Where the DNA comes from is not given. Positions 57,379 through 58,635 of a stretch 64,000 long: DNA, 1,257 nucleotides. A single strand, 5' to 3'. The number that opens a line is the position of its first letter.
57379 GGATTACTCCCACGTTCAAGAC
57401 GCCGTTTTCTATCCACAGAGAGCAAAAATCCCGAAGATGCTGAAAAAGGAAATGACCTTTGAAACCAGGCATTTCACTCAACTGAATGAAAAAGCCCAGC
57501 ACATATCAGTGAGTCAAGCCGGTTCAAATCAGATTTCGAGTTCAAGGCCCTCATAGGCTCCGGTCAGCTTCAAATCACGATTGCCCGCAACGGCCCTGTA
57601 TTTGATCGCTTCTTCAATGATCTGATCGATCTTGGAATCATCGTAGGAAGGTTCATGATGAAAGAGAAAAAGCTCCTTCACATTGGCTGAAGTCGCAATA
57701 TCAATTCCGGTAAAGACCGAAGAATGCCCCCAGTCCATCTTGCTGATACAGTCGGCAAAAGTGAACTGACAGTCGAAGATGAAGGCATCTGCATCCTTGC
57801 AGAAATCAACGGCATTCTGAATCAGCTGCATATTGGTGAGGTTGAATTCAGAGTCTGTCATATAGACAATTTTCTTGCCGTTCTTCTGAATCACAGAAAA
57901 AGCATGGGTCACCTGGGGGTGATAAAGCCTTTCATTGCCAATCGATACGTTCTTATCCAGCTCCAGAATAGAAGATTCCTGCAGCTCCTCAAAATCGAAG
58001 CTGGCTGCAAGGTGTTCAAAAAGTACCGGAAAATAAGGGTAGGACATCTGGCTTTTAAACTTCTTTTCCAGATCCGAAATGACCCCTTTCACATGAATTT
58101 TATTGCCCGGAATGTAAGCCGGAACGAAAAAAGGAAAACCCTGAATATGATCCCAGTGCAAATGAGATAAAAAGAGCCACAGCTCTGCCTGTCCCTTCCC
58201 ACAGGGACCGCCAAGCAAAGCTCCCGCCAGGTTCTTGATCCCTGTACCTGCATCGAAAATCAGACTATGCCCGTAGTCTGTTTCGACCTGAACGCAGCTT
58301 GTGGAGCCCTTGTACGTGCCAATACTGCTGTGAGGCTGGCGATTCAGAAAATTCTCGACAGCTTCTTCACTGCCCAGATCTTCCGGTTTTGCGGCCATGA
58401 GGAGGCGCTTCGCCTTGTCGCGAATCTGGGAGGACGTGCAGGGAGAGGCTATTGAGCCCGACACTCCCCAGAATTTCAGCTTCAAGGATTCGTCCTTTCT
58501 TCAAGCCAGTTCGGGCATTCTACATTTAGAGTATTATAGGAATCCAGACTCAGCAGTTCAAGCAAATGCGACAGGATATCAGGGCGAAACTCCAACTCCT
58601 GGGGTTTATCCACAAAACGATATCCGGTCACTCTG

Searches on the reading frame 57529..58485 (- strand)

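Call 41: search_protein_families(library=pfam, proteins=[window:57529-58485:-], max_evalue=0.0001)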
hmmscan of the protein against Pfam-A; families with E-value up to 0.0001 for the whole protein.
window:57529-58485:- (318 aa): 2 families
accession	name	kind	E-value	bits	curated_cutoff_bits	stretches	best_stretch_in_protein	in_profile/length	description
PF12706.13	Lactamase_B_2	-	3.9e-09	36.8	27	1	103-277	33-200/200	Beta-lactamase superfamily domain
PF00753.33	Lactamase_B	-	1.4e-05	25.6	22.7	1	60-216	4-154/196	Metallo-beta-lactamase superfamily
